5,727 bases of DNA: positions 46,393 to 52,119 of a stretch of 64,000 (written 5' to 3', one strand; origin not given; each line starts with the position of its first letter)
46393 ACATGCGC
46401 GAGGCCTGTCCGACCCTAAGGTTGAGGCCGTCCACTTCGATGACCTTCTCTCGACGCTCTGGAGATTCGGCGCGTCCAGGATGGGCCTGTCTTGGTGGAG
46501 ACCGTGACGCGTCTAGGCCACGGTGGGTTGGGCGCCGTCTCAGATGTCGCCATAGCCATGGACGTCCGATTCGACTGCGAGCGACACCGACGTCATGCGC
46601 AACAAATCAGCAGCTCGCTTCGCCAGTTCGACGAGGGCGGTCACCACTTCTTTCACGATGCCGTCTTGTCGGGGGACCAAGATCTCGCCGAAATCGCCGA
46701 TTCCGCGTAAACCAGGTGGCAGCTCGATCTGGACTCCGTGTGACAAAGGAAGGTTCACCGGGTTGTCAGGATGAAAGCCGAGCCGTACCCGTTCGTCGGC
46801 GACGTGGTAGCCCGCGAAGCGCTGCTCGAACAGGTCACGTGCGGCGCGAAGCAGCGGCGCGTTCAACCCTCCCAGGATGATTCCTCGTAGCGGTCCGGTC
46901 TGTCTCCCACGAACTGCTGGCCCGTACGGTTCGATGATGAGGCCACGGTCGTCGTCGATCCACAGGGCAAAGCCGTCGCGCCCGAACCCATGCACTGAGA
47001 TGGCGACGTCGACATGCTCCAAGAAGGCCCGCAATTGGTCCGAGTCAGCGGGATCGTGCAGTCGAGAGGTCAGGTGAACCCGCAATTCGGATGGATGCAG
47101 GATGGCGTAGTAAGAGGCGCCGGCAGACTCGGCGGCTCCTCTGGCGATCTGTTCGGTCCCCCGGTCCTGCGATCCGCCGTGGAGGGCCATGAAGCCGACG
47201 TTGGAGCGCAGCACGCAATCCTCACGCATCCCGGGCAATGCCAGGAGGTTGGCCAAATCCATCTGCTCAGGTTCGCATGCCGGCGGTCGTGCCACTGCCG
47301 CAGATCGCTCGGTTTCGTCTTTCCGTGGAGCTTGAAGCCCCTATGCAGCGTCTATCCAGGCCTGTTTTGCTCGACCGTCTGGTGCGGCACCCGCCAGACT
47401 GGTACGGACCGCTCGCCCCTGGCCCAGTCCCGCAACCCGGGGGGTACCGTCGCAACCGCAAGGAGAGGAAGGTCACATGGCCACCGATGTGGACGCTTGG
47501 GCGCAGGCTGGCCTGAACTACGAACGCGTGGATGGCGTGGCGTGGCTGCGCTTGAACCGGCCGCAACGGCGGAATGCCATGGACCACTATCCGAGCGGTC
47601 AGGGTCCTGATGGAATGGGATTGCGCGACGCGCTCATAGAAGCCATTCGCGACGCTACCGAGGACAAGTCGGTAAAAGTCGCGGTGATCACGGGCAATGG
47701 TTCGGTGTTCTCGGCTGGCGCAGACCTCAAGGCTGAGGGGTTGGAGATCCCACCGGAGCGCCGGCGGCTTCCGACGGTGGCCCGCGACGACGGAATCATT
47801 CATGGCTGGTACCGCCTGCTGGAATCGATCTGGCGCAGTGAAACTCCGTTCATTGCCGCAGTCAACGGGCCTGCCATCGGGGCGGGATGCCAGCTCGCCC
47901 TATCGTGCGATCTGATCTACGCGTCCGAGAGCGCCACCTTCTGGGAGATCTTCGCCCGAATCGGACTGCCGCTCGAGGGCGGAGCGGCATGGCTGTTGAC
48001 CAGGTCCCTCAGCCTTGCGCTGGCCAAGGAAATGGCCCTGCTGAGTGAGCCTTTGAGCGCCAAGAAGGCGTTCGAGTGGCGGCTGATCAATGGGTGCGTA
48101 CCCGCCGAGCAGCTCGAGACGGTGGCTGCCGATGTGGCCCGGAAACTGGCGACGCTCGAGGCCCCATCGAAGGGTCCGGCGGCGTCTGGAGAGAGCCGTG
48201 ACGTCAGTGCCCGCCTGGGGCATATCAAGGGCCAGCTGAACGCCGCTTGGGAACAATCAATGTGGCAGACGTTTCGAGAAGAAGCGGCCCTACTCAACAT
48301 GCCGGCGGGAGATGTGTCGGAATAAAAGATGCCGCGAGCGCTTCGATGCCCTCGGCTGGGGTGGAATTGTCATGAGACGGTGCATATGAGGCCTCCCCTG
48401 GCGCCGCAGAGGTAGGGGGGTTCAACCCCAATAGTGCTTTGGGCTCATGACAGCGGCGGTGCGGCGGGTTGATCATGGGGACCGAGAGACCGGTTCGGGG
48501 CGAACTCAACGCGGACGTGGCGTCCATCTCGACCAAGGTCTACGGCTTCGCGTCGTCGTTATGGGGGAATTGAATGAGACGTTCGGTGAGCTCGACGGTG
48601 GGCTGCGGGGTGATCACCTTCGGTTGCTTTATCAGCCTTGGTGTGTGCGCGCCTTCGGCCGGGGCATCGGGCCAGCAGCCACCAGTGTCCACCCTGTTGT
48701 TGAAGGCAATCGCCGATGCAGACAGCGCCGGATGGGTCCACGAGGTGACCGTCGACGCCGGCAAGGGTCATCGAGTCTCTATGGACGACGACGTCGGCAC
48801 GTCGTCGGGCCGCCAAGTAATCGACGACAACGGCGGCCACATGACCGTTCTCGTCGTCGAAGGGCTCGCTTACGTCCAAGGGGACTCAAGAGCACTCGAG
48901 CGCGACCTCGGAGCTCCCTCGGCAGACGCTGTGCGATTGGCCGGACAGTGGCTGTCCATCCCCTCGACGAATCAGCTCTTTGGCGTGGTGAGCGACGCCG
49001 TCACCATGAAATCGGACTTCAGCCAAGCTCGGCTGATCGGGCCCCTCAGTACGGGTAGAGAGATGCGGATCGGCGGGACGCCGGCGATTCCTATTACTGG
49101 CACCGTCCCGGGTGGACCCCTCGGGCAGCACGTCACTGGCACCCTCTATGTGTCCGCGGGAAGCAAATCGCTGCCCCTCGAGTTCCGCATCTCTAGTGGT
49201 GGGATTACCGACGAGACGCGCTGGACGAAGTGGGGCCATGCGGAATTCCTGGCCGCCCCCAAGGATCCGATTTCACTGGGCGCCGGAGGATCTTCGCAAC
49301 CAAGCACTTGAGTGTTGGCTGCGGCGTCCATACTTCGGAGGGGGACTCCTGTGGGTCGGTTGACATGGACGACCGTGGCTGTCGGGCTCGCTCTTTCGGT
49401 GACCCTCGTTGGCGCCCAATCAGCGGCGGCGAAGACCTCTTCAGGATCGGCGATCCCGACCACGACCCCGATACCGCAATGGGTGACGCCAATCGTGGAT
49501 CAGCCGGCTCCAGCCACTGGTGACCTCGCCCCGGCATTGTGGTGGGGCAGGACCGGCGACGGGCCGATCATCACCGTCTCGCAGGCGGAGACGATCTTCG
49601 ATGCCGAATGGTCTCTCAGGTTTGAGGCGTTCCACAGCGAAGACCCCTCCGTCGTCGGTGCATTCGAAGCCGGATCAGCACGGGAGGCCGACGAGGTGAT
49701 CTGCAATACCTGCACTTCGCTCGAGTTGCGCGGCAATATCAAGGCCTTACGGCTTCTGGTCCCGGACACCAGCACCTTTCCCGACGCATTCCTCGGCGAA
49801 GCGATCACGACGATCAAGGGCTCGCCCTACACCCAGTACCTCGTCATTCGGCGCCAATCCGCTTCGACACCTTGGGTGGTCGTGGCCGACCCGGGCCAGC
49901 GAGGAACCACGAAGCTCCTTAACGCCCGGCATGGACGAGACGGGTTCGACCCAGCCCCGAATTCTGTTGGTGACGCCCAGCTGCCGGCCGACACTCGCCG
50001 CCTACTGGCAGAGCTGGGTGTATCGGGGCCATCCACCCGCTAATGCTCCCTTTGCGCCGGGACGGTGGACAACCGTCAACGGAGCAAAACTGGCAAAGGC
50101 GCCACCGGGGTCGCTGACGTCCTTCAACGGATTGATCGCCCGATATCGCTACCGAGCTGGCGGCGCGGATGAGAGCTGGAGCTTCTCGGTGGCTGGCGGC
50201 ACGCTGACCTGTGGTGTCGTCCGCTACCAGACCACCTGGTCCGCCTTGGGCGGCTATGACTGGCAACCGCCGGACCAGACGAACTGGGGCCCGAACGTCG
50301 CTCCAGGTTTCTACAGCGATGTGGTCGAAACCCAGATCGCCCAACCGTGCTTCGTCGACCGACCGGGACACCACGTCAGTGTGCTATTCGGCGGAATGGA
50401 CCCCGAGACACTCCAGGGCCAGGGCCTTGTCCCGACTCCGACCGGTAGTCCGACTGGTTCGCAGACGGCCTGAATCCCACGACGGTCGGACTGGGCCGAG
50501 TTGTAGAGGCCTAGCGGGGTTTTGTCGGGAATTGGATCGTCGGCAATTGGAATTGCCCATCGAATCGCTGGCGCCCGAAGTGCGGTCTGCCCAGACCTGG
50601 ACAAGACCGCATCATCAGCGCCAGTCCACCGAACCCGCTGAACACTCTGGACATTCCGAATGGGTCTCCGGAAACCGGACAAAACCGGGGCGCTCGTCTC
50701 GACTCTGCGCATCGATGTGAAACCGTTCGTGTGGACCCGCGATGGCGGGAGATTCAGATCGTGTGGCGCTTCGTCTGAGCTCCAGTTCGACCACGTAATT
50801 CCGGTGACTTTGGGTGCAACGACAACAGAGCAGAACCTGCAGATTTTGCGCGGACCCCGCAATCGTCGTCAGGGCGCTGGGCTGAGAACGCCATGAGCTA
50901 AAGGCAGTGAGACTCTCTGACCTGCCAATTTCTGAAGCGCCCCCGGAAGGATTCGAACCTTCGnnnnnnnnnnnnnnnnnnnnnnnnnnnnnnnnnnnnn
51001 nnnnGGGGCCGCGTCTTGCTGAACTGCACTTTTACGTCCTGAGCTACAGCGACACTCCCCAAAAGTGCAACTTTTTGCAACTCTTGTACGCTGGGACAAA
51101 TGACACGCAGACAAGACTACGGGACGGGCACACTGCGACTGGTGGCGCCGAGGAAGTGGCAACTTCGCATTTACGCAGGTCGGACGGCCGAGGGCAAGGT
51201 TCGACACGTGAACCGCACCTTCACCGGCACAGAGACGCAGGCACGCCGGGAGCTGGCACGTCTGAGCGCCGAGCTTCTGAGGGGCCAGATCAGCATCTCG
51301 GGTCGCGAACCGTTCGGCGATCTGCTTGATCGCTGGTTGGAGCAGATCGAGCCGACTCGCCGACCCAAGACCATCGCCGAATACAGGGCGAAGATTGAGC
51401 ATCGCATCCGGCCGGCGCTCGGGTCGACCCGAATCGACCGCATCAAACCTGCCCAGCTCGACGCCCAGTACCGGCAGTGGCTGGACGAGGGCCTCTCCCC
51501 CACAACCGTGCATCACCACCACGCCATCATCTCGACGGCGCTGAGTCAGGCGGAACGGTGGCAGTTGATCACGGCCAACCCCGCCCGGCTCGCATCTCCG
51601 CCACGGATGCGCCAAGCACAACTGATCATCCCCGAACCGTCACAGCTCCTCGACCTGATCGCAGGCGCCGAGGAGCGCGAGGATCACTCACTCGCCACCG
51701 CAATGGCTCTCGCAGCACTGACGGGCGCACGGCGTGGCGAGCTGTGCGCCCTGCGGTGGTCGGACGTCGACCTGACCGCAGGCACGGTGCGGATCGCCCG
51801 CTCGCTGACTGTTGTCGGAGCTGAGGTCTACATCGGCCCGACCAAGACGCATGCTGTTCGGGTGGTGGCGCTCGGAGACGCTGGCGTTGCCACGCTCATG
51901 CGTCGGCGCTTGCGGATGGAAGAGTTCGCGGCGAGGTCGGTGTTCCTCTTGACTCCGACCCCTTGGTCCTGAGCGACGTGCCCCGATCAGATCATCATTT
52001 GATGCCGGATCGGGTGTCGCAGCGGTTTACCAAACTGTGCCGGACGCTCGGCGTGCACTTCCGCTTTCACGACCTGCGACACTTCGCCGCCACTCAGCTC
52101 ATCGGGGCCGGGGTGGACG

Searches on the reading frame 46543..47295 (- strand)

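Call 86: search_protein_families(library=pfam, max_evalue=0.00001, proteins=[window:46543-47295:-])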
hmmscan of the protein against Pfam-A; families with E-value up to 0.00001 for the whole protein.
window:46543-47295:- (251 aa): 1 family
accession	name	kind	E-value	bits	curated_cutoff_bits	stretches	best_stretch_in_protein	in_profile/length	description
PF05908.16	Gamma_PGA_hydro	-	4.8e-15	56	22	1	30-107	25-101/191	Poly-gamma-glutamate hydrolase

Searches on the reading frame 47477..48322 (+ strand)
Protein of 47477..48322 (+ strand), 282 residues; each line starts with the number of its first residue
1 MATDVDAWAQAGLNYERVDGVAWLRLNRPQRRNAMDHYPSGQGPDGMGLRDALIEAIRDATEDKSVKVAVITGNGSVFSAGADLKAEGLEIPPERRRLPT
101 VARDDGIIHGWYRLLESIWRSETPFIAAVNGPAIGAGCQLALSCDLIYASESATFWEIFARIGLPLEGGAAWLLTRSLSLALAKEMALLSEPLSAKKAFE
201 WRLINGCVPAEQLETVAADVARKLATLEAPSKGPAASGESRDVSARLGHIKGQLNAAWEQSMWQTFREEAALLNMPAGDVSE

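Call 86: search_protein_families(library=pfam, max_evalue=0.00001, proteins=[window:47477-48322:+])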
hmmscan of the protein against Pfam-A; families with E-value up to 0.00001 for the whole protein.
window:47477-48322:+ (282 aa): 2 families
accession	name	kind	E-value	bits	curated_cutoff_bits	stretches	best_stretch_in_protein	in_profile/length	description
PF00378.25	ECH_1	-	5.1e-37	128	27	1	19-225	4-191/251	Enoyl-CoA hydratase/isomerase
PF16113.10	ECH_2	-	3.5e-16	60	27.2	1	23-223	3-187/335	Enoyl-CoA hydratase/isomerase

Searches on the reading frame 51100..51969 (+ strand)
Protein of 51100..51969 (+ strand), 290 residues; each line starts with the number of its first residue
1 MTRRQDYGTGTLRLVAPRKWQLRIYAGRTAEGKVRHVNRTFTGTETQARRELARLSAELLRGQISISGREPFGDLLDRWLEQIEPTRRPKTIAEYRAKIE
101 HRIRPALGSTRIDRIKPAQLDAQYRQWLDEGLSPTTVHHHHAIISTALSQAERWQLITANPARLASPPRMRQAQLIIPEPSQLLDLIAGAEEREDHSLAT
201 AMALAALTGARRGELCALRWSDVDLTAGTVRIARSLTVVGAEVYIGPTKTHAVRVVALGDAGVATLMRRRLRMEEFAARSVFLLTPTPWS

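Call 86: search_protein_families(library=pfam, max_evalue=0.00001, proteins=[window:51100-51969:+])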
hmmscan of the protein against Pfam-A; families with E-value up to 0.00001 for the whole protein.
window:51100-51969:+ (290 aa): 3 families
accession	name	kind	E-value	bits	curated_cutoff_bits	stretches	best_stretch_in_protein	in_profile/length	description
PF14659.12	Phage_int_SAM_3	-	1.6e-11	44.7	22.6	1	72-121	2-51/58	Phage integrase, N-terminal SAM-like domain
PF00589.27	Phage_integrase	-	4.5e-09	36.7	27.1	1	181-276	6-89/172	Phage integrase family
PF22022.2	Phage_int_M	-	4.7e-06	27.2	27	1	72-163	1-91/96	Phage integrase central domain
